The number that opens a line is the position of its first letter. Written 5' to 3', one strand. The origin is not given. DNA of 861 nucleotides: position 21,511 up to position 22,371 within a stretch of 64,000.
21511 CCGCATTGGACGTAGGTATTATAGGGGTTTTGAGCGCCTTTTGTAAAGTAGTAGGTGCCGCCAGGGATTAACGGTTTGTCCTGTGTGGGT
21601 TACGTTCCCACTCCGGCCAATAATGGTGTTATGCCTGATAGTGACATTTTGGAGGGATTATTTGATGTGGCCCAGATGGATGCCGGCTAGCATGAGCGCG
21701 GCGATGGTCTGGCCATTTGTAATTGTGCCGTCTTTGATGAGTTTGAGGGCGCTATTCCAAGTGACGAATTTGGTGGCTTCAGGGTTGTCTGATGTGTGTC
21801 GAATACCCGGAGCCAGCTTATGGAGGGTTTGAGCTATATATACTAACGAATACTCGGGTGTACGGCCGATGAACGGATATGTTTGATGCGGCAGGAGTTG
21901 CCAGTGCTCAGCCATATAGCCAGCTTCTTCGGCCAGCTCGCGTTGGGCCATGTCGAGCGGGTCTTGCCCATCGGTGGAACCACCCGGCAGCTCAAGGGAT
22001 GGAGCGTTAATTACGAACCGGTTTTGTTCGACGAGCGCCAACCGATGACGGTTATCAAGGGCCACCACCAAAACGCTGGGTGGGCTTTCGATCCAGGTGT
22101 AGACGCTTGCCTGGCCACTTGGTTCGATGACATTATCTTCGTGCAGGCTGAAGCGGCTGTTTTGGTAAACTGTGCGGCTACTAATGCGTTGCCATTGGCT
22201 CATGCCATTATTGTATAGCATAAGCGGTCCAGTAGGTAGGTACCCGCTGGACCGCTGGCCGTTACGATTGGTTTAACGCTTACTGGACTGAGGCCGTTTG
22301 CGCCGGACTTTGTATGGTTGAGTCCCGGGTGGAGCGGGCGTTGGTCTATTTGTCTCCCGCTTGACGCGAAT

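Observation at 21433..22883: fusA and tuf are uncoupled: a terminator after fusA, then a hyp151-Nudix two-gene module under a near-consensus promoter, then a separate tuf promoter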

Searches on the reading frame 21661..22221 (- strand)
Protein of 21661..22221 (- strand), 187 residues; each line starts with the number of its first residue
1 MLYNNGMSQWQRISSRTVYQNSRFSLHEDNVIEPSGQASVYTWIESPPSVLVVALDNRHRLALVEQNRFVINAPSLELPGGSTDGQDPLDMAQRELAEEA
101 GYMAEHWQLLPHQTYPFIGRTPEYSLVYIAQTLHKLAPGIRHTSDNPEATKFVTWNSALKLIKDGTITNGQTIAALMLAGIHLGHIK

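Call 5: search_protein_families(library=pfam, proteins=[window:21661-22221:-], max_evalue=0.1)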
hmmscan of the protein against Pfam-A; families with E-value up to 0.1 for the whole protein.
window:21661-22221:- (187 aa): 1 family
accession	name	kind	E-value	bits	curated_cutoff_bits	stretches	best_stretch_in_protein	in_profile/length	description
PF00293.34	NUDIX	-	7.7e-12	45.8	21.1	1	47-170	3-128/134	NUDIX domain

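Call 11: find_encoding_contigs(protein=window:21661-22221:-, flank=10000)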
Protein window:21661-22221:- (187 aa): 15 contigs read that carry it; 6 places shown.
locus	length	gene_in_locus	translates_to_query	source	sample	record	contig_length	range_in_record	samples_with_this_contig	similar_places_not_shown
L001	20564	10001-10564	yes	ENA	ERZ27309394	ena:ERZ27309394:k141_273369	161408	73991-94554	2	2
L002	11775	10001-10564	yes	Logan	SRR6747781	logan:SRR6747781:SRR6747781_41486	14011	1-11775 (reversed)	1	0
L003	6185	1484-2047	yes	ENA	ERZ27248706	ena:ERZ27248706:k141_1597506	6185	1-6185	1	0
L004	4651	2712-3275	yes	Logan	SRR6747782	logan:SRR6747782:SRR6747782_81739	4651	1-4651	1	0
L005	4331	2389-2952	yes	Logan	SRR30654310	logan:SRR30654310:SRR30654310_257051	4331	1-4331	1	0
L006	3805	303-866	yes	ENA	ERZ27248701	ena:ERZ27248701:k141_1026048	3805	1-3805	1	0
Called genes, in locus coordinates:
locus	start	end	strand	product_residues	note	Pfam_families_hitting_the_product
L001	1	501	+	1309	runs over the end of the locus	PF04997:RNA_pol_Rpb1_1, PF00623:RNA_pol_Rpb1_2, PF04983:RNA_pol_Rpb1_3, PF05000:RNA_pol_Rpb1_4 (weak), PF04998:RNA_pol_Rpb1_5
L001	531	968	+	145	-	PF00164:Ribosom_S12_S23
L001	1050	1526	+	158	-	PF00177:Ribosomal_S7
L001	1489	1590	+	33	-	-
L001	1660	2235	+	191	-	-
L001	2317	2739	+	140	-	PF03479:PCC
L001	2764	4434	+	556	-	PF00005:ABC_tran, PF02463:SMC_N (faint), PF13555:AAA_29 (faint), PF13304:AAA_21 (faint), PF12848:ABC_tran_Xtn (weak), PF00005:ABC_tran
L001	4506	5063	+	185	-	PF00293:NUDIX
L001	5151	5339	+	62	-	-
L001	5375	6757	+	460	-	PF01225:Mur_ligase, PF08245:Mur_ligase_M, PF02875:Mur_ligase_C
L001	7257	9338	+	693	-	PF00009:GTP_EFTU, PF03144:GTP_EFTU_D2, PF22042:EF-G_D2, PF14492:EFG_III, PF16658:RF3_C, PF03764:EFG_IV, PF00679:EFG_C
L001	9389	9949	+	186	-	-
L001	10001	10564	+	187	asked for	PF28549:NDPSase_N (weak), PF00293:NUDIX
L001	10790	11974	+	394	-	PF00009:GTP_EFTU, PF03144:GTP_EFTU_D2, PF03143:GTP_EFTU_D3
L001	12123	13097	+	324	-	-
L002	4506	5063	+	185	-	PF00293:NUDIX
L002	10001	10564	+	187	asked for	PF28549:NDPSase_N (weak), PF00293:NUDIX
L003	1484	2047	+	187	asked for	PF28549:NDPSase_N (weak), PF00293:NUDIX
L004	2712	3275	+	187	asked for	PF28549:NDPSase_N (weak), PF00293:NUDIX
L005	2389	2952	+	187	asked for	PF28549:NDPSase_N (weak), PF00293:NUDIX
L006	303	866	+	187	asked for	PF28549:NDPSase_N (weak), PF00293:NUDIX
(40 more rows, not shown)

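Call 25: search_protein_families(library=ncbifam, proteins=[window:21661-22221:-], max_evalue=0.01)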
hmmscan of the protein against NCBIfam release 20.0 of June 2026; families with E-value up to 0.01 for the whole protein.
window:21661-22221:- (187 aa): 4 families
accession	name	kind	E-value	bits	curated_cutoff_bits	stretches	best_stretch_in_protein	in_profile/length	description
NF008736.0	PRK11762.1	equivalog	1.8e-12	47.1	169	1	46-183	46-181/186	ADP compounds hydrolase NudE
TIGR00052.1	TIGR00052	subfamily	2.8e-06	27.1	79.55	1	58-178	64-185/188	nudix-type nucleoside diphosphatase, YffH/AdpP family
NF008044.0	PRK10776.1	equivalog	0.00086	19.2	148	1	71-121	28-79/130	8-oxo-dGTP diphosphatase MutT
NF008003.0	PRK10729.1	equivalog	0.0019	17.5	248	1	58-183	69-201/210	ADP-ribose diphosphatase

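Call 26: search_solved_structures(query=window:21661-22221:-, max_evalue=0.001, show_alignments=2)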
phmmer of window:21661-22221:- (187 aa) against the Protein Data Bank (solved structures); distinct sequences matched with E-value up to 0.001: 12.
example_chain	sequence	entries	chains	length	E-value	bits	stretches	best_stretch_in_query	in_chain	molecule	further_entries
8wv3_A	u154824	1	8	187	1.8e-14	57.1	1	12-177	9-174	ADP-ribose pyrophosphatase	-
9jax_E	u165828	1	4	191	1.9e-14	57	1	13-177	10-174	ADP-ribose pyrophosphatase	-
8zr8_A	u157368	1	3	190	3.4e-14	56.2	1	13-177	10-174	Methanol dehydrogenase activator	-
5c7q_A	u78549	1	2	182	1.6e-12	50.8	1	11-138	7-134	NudF protein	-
5c7t_A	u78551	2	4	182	2e-12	50.5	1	11-137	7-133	NudF protein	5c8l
1mk1_A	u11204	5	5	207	7.1e-12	48.6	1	10-177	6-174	ADPR pyrophosphatase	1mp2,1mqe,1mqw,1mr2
5i8u_G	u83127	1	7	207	1.2e-11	47.9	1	10-177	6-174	ADP-ribose pyrophosphatase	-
1v8i_A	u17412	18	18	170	2.4e-09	40.4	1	40-137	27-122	ADP-ribose pyrophosphatase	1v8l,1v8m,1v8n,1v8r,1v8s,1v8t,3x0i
1v8v_A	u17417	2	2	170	6.3e-09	39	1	40-137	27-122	ADP-ribose pyrophosphatase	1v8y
1v8u_A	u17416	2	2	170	6.3e-09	39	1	40-137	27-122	ADP-ribose pyrophosphatase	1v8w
2yvm_A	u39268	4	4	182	8.5e-05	25.6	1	7-122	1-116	MutT/nudix family protein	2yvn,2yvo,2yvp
2w4e_A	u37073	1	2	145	0.00063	22.7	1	47-133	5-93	MUTT/NUDIX FAMILY PROTEIN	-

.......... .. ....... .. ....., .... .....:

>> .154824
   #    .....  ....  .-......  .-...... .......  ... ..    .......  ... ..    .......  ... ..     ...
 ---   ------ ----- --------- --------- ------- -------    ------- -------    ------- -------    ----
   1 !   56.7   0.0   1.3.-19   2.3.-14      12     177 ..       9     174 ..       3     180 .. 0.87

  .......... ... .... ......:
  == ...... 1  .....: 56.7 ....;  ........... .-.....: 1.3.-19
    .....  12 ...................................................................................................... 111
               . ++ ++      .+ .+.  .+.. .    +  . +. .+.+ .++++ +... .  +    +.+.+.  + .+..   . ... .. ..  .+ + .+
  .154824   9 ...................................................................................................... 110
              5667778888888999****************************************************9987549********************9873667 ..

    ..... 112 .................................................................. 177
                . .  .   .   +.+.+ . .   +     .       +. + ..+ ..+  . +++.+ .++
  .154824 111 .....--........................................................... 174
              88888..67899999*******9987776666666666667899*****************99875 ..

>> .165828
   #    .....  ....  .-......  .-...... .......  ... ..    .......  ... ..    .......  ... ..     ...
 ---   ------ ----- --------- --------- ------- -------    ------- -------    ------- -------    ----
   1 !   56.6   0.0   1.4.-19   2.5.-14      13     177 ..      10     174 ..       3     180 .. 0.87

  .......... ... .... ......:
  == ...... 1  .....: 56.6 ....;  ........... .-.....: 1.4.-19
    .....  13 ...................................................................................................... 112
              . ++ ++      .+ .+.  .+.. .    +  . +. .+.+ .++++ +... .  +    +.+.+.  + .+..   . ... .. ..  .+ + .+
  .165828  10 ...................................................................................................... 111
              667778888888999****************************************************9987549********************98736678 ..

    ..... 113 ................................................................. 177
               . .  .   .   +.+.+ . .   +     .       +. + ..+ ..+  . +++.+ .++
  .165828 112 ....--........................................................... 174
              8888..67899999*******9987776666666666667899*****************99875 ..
